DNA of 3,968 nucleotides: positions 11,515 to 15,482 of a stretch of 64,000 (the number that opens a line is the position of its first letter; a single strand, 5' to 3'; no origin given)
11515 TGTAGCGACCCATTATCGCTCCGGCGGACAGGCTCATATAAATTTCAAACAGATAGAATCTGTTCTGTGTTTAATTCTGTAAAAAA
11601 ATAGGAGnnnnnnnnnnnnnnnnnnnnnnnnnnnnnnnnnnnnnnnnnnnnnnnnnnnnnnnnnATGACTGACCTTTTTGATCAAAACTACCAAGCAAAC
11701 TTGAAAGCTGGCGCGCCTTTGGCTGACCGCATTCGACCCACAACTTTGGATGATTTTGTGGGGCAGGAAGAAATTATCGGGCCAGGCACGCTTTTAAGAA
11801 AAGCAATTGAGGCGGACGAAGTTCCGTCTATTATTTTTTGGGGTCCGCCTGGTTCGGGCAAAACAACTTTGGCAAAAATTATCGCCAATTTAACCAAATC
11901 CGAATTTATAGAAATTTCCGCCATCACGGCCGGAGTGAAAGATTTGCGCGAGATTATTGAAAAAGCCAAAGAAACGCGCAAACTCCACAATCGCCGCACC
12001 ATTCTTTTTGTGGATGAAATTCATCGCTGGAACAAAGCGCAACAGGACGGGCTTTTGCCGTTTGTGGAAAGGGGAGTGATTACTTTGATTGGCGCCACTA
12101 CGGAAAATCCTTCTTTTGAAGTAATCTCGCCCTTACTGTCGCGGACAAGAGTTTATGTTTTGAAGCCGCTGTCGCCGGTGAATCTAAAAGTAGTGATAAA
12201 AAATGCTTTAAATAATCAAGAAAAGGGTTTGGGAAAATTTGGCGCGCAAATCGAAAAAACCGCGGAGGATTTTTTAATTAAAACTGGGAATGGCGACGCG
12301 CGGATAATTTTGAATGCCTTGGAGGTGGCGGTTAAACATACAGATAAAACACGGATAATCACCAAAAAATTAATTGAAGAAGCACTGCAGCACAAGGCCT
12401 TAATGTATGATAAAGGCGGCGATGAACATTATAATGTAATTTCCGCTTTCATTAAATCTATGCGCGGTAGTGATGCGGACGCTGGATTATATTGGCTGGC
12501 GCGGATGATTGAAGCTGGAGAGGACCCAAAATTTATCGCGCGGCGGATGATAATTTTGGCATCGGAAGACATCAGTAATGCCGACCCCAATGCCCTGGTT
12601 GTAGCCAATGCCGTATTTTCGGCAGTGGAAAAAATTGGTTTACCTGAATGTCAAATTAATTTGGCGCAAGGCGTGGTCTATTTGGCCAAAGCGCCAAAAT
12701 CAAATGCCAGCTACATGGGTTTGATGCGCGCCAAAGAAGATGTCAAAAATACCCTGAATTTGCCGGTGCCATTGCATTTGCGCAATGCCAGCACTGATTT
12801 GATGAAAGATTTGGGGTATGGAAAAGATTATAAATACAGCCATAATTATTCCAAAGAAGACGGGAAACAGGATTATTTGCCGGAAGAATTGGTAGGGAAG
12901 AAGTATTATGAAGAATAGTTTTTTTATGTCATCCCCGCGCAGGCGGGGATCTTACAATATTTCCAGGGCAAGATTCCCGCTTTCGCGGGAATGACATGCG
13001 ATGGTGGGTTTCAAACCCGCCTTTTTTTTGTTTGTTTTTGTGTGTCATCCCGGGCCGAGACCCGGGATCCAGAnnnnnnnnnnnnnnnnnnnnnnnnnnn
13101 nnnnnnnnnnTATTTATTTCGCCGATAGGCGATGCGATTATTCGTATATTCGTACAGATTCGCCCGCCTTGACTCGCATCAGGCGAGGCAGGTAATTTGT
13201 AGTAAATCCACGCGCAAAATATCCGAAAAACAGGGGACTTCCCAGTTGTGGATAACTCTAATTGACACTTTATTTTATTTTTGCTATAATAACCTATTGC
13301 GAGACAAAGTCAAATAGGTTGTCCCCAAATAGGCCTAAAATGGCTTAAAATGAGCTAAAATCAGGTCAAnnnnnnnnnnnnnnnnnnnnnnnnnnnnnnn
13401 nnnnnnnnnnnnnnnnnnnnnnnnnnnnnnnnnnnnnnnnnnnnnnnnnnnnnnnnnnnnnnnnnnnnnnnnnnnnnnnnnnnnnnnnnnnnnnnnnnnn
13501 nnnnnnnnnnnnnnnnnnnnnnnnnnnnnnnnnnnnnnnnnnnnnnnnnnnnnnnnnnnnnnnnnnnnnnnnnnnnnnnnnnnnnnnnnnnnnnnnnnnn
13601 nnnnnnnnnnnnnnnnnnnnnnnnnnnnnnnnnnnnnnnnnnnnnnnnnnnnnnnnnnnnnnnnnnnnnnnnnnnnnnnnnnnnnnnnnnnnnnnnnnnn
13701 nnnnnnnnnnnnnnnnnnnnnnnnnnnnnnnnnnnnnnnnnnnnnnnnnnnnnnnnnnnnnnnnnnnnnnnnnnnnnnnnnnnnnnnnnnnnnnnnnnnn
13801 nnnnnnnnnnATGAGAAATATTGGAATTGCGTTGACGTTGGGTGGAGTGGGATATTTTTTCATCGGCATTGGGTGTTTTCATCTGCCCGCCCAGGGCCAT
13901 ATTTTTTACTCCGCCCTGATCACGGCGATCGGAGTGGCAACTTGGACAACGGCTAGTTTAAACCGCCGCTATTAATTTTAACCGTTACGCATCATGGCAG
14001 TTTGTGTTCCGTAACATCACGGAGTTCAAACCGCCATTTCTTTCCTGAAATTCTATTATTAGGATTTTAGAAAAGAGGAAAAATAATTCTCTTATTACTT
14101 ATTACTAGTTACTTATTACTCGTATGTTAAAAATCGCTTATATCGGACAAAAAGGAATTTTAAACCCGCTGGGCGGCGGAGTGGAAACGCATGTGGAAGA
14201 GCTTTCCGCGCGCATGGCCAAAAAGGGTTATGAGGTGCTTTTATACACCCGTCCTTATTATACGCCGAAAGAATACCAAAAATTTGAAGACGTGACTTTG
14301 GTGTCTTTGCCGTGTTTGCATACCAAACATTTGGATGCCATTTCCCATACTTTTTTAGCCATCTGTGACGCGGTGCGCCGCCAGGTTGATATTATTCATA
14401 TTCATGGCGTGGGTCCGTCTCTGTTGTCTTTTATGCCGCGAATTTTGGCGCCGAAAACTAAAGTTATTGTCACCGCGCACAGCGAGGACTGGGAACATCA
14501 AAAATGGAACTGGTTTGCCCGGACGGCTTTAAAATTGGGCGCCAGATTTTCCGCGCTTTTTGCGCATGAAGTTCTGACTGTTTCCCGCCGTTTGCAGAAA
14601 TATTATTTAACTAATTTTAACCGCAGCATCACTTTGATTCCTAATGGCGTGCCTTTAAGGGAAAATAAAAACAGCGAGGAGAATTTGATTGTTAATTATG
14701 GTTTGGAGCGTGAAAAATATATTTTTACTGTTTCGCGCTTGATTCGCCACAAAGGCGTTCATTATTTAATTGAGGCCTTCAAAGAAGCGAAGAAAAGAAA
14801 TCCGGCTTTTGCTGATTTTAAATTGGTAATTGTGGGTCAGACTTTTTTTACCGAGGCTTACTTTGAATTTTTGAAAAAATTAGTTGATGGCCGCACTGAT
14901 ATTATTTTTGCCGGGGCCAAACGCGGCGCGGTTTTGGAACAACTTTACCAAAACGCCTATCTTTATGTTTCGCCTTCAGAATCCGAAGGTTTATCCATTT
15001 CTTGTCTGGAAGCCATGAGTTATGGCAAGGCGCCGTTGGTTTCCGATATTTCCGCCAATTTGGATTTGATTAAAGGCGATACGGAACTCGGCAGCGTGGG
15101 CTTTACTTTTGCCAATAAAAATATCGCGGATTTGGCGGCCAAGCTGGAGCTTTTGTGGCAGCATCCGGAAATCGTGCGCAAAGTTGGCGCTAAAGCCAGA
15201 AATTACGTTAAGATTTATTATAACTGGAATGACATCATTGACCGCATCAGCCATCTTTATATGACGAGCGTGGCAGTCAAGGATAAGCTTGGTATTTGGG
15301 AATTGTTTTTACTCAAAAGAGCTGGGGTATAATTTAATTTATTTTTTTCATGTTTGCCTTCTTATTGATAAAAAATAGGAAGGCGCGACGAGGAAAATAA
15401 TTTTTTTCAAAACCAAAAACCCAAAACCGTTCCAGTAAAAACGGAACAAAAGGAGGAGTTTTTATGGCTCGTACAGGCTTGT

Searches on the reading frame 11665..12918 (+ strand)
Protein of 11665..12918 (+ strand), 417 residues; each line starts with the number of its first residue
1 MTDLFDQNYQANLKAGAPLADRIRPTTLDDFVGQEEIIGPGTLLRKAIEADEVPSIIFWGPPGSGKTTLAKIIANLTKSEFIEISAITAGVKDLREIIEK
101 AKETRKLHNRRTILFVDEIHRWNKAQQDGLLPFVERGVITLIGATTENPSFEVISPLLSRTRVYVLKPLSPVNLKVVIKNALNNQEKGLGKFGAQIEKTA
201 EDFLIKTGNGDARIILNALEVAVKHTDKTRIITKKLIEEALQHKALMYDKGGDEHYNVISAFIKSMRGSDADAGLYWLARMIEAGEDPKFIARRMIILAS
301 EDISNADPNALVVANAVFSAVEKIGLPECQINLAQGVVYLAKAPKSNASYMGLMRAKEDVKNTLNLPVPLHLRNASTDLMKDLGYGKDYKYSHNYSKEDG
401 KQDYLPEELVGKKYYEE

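Call 47: search_protein_families(library=pfam, proteins=[window:11665-12918:+], max_evalue=0.00001)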
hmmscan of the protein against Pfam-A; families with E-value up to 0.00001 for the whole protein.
window:11665-12918:+ (417 aa): 7 families
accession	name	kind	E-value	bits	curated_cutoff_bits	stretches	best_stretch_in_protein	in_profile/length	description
PF12002.13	MgsA_C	-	1.5e-64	217.3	27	1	268-416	1-149/167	MgsA AAA+ ATPase C terminal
PF16193.11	AAA_assoc_2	-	5.4e-26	91.1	34.3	1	194-267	5-81/81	AAA C-terminal domain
PF00004.35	AAA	-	1.2e-17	65.1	21.2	1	56-164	1-126/131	ATPase family associated with various cellular activities (AAA)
PF05496.18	RuvB_N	-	1.2e-14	54.8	27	1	23-141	1-115/159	Holliday junction DNA helicase RuvB P-loop domain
PF01078.27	Mg_chelatase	-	5.1e-06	26.5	20.3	0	55-92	24-65/207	Magnesium chelatase, subunit ChlI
PF13173.12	AAA_14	-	6.4e-06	26.6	27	0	56-170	5-124/129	AAA domain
PF07728.20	AAA_5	-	8.9e-06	26.2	22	0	56-142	2-98/139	AAA domain (dynein-related subfamily)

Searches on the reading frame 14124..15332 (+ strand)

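Call 47: search_protein_families(library=pfam, proteins=[window:14124-15332:+], max_evalue=0.00001)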
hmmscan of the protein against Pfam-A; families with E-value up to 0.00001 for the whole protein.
window:14124-15332:+ (402 aa): 4 families
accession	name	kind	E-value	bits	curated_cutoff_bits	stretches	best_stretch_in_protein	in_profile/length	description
PF00534.26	Glycos_transf_1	-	1.4e-27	96.8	26.4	1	194-360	11-171/172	Glycosyl transferases group 1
PF13439.12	Glyco_transf_4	-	2.7e-22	80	28.5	1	18-178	2-168/170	Glycosyltransferase Family 4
PF13692.12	Glyco_trans_1_4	-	2.1e-21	77.1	27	1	198-346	2-141/142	Glycosyl transferases group 1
PF13579.12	Glyco_trans_4_4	-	5e-17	63.1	29.7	1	18-175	1-158/158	Glycosyl transferase 4-like domain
